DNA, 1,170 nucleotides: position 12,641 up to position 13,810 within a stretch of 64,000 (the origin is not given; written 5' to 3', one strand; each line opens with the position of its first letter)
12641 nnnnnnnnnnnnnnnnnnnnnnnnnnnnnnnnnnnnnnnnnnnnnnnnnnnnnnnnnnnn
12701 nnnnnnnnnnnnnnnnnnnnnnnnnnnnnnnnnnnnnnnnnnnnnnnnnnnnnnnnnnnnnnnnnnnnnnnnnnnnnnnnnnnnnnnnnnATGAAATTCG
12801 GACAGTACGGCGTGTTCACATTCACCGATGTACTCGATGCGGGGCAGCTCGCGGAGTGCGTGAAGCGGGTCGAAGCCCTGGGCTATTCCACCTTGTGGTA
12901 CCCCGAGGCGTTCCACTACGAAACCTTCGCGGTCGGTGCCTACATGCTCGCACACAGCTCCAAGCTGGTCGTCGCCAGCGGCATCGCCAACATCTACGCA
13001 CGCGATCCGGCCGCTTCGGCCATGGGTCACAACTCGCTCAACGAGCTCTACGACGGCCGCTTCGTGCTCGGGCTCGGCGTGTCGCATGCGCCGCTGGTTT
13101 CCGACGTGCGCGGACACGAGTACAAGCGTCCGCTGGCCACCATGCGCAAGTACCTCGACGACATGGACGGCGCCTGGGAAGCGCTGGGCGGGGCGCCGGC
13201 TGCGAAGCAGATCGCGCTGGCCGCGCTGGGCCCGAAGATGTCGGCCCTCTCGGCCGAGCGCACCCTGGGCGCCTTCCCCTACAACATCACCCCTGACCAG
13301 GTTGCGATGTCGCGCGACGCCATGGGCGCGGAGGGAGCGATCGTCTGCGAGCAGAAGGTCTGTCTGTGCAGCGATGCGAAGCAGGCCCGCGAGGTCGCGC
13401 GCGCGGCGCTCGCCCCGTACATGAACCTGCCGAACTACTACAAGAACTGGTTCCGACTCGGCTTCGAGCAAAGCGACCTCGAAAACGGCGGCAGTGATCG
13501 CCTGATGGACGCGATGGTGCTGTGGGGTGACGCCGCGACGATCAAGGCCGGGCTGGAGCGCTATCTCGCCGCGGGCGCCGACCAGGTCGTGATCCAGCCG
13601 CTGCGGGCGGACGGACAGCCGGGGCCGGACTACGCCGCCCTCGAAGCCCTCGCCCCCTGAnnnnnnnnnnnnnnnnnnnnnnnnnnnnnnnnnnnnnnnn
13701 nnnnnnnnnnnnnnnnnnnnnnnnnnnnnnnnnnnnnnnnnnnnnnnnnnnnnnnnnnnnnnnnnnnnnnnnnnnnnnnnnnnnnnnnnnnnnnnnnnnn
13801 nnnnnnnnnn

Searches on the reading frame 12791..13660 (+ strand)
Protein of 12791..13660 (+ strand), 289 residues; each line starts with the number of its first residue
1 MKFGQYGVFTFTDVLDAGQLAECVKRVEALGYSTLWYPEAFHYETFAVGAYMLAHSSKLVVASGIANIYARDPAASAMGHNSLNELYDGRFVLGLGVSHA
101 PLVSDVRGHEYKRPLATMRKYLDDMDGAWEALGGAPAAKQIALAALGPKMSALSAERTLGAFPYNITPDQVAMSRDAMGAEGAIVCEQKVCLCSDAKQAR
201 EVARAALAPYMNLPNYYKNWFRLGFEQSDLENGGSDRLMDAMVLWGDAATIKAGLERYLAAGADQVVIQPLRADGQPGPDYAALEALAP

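Call 12: find_encoding_contigs(protein=window:12791-13660:+, flank=10000, max_places=10)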
Protein window:12791-13660:+ (289 aa): 8 contigs read that carry it; 6 places shown.
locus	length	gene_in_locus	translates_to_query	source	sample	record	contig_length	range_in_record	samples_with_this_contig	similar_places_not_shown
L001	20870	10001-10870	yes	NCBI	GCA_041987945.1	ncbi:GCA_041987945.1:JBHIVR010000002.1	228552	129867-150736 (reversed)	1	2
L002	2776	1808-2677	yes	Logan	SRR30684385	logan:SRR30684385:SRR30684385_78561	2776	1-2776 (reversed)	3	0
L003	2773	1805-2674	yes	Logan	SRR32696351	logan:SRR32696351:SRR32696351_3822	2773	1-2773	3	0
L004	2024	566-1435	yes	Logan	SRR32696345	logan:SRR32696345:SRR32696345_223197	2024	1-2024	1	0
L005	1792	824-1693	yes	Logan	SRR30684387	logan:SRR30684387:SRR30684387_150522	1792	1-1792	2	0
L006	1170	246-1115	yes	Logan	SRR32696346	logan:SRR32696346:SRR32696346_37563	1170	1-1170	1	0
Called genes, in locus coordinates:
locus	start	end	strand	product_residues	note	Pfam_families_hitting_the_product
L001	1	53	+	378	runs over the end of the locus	PF03060:NMO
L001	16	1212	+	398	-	PF00990:GGDEF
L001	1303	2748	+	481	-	PF00296:Bac_luciferase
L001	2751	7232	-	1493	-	-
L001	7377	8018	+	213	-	PF13577:SnoaL_4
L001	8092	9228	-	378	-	PF02771:Acyl-CoA_dh_N, PF02770:Acyl-CoA_dh_M, PF00441:Acyl-CoA_dh_1, PF08028:Acyl-CoA_dh_2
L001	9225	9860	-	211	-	PF17784:Sulfotransfer_4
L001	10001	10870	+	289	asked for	PF00296:Bac_luciferase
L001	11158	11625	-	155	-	PF10517:DM13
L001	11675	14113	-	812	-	PF04945:YHS, PF19335:HMBD, PF00122:E1-E2_ATPase, PF00702:Hydrolase, PF12710:HAD (weak)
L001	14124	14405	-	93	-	PF02583:Trns_repr_metal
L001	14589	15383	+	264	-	PF00925:GTP_cyclohydro2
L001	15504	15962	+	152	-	-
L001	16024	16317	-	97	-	PF03992:ABM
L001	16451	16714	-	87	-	-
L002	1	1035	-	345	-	?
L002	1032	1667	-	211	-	PF17784:Sulfotransfer_4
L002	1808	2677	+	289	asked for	PF00296:Bac_luciferase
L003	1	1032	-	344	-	?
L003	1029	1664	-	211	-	PF17784:Sulfotransfer_4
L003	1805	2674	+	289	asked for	PF00296:Bac_luciferase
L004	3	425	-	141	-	?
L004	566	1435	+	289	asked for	PF00296:Bac_luciferase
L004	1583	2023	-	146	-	?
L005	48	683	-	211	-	PF17784:Sulfotransfer_4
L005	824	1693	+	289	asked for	PF00296:Bac_luciferase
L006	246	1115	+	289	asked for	PF00296:Bac_luciferase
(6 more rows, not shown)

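Call 25: list_cluster_members(proteins=[P0001, window:12791-13660:+, window:12015-12650:-])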
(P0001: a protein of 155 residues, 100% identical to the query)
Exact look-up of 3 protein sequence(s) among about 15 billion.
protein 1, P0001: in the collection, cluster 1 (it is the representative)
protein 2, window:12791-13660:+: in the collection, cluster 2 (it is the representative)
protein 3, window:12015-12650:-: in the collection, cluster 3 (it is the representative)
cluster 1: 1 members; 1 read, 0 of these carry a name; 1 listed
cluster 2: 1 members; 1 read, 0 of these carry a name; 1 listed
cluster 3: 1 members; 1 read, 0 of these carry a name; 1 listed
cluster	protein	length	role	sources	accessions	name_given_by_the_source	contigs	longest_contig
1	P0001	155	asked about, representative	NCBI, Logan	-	-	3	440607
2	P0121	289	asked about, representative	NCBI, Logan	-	-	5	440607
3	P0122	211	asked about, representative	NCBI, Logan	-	-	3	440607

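Call 31: find_homologous_proteins(query=window:12791-13660:+, max_evalue=1e-40)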
Query window:12791-13660:+ (289 aa): 4620 proteins with E <= 1e-40 among 8000 candidates; the best 120 are listed.
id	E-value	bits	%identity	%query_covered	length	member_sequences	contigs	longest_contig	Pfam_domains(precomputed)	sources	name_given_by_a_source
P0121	2.9e-190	649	100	100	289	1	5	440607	PF00296.27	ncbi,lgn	-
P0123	1.1e-158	545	83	100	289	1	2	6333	PF00296.27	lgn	-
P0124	5.8e-156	536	82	100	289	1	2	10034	PF00296.27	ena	-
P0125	6.0e-154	530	81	100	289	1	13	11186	PF00296.27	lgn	-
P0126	7.8e-154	529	81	100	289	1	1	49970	PF00296.27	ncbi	-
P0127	5.9e-153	526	80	100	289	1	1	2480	PF00296.27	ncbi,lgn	-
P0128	8.4e-153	526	80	100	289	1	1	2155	PF00296.27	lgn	-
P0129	9.6e-153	526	81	100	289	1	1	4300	PF00296.27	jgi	-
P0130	1.1e-152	526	80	100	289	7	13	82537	PF00296.27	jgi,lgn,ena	-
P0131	2.1e-152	525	80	100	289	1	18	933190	PF00296.27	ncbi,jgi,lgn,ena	jgi:probable F420-dependent oxidoreductase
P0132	2.3e-152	525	80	100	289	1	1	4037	PF00296.27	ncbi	ncbi:MAG: TIGR03620 family F420-dependent LLM class oxidoreductase [Gammaproteobacteria bacterium]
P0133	6.3e-152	523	79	100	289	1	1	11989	PF00296.27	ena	-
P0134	3.1e-151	521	79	100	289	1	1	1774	PF00296.27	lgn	-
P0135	4.1e-151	520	79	100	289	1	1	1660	PF00296.27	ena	-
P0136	5.0e-151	520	79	100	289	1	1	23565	PF00296.27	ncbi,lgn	ncbi:MAG: TIGR03620 family F420-dependent LLM class oxidoreductase [Gammaproteobacteria bacterium]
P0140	1.2e-149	516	79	100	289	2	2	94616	PF00296.27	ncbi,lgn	ncbi:MAG: TIGR03620 family F420-dependent LLM class oxidoreductase [Gammaproteobacteria bacterium]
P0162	1.1e-143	496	76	99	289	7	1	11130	PF00296.27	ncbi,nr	ncbi:MAG: TIGR03620 family F420-dependent LLM class oxidoreductase [Pseudomonadota bacterium]|nr:TIG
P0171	3.0e-143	495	75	100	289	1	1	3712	PF00296.27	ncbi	ncbi:MAG: TIGR03620 family F420-dependent LLM class oxidoreductase [Gammaproteobacteria bacterium]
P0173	3.5e-143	494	75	100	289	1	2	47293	PF00296.27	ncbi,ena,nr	ncbi:MAG: TIGR03620 family F420-dependent LLM class oxidoreductase [Pseudomonadota bacterium]|nr:TIG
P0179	4.3e-143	494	75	100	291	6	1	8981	PF00296.27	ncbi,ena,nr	ncbi:MAG: TIGR03620 family F420-dependent LLM class oxidoreductase [Gammaproteobacteria bacterium]|n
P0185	3.1e-142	491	74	100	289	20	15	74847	PF00296.27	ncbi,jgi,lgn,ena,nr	ncbi:MAG: TIGR03620 family F420-dependent LLM class oxidoreductase [Gammaproteobacteria bacterium]|j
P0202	4.1e-141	488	73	100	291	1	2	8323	PF00296.27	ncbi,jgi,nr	ncbi:MAG: TIGR03620 family F420-dependent LLM class oxidoreductase [Proteobacteria bacterium]|nr:MAG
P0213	9.2e-141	486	74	100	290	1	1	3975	PF00296.27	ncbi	ncbi:MAG: TIGR03620 family F420-dependent LLM class oxidoreductase [Gammaproteobacteria bacterium]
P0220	3.8e-140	484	75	100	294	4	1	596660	PF00296.27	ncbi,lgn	ncbi:MAG: TIGR03620 family F420-dependent LLM class oxidoreductase [Gammaproteobacteria bacterium]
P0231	2.1e-139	482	74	100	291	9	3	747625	PF00296.27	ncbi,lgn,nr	ncbi:MAG: TIGR03620 family F420-dependent LLM class oxidoreductase [Gammaproteobacteria bacterium]|n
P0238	4.9e-139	481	71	97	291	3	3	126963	PF00296.27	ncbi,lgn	ncbi:MAG: TIGR03620 family F420-dependent LLM class oxidoreductase [Gammaproteobacteria bacterium]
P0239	5.8e-139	481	74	100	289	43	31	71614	PF00296.27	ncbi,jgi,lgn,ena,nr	ncbi:TIGR03620 family F420-dependent LLM class oxidoreductase [Gammaproteobacteria bacterium]|jgi:pr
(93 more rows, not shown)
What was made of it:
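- Tried and rejected: The LLM homologues are labelled 'MAG: Gammaproteobacteria bacterium' (call 31).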

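Call 32: find_encoding_contigs(protein=P0123, flank=10000, max_places=4)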
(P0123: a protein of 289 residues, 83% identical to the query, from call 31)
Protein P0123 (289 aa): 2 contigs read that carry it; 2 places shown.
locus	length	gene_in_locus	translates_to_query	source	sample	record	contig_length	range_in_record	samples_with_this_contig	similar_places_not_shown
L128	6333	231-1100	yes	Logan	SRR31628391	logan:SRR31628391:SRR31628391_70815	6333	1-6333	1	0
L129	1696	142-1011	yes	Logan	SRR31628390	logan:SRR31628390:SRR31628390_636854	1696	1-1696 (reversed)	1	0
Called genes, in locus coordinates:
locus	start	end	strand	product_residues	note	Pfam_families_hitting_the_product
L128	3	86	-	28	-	?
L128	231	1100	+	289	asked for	PF00296:Bac_luciferase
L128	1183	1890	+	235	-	PF12697:Abhydrolase_6, PF00975:Thioesterase (weak), PF12146:Hydrolase_4, PF00561:Abhydrolase_1, PF08386:Abhydrolase_4 (weak)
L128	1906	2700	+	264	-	PF00925:GTP_cyclohydro2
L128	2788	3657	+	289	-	PF00753:Lactamase_B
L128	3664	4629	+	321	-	PF00005:ABC_tran, PF13304:AAA_21 (weak)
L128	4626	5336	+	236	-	PF12679:ABC2_membrane_2, PF12730:ABC2_membrane_4, PF13346:ABC2_membrane_5 (weak), PF12698:ABC2_membrane_3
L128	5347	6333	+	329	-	?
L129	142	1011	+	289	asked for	PF00296:Bac_luciferase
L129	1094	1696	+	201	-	?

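Call 33: find_encoding_contigs(protein=P0126, flank=10000, max_places=4)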
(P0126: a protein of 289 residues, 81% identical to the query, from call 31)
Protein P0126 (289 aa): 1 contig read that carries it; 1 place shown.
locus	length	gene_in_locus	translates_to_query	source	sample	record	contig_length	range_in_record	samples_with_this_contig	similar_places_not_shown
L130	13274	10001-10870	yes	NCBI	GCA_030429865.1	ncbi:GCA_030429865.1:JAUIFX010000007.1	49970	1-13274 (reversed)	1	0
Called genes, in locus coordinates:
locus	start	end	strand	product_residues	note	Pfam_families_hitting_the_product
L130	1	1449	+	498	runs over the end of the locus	PF00296:Bac_luciferase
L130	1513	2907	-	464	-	PF04055:Radical_SAM, PF06969:HemN_C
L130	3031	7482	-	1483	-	-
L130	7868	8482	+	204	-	-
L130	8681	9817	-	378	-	PF02771:Acyl-CoA_dh_N, PF02770:Acyl-CoA_dh_M, PF00441:Acyl-CoA_dh_1, PF08028:Acyl-CoA_dh_2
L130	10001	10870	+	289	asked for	PF00296:Bac_luciferase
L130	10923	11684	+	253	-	PF25231:DUF7847 (weak)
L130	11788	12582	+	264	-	PF00925:GTP_cyclohydro2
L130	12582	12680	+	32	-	-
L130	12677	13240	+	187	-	PF00753:Lactamase_B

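Call 34: find_encoding_contigs(protein=P0131, flank=10000, max_places=6)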
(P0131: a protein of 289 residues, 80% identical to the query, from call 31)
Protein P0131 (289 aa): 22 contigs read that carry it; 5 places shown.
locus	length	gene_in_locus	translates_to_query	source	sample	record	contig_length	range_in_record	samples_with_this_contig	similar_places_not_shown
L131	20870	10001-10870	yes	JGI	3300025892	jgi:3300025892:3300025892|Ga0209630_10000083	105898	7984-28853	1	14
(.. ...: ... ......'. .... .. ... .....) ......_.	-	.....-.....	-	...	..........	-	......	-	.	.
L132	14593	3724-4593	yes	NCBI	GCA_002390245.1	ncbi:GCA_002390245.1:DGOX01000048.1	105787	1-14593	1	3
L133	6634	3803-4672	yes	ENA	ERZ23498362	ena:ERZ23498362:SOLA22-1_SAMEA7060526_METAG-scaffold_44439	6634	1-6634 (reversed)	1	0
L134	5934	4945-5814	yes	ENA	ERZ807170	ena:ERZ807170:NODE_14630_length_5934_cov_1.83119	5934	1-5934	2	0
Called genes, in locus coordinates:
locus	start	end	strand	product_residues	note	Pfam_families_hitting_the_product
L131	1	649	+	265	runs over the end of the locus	PF00378:ECH_1, PF16113:ECH_2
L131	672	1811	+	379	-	PF03060:NMO, PF01070:FMN_dh (weak)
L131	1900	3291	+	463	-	PF00296:Bac_luciferase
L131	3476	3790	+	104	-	PF00355:Rieske, PF13806:Rieske_2 (weak)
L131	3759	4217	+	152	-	-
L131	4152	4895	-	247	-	PF00106:adh_short, PF01370:Epimerase, PF08659:KR, PF13561:adh_short_C2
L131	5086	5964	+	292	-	PF03328:HpcH_HpaI, PF15617:C-C_Bond_Lyase (faint), PF22484:DUF6986 (faint)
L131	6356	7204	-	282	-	PF02668:TauD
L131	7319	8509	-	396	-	PF02515:CoA_transf_3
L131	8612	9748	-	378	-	PF02771:Acyl-CoA_dh_N, PF02770:Acyl-CoA_dh_M, PF00441:Acyl-CoA_dh_1, PF08028:Acyl-CoA_dh_2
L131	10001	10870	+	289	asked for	PF00296:Bac_luciferase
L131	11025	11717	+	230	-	PF12697:Abhydrolase_6, PF12146:Hydrolase_4, PF00561:Abhydrolase_1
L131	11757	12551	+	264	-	PF00925:GTP_cyclohydro2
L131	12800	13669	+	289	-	PF00753:Lactamase_B, PF23023:Anti-Pycsar_Apyc1 (faint)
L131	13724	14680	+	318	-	PF00005:ABC_tran, PF13304:AAA_21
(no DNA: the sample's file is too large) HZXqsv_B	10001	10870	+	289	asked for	PF00296:Bac_luciferase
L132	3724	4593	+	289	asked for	PF00296:Bac_luciferase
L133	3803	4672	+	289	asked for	PF00296:Bac_luciferase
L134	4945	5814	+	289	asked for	PF00296:Bac_luciferase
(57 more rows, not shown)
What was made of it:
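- It lies at a synteny breakpoint next to an acquired copper cassette (calls 32-34).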
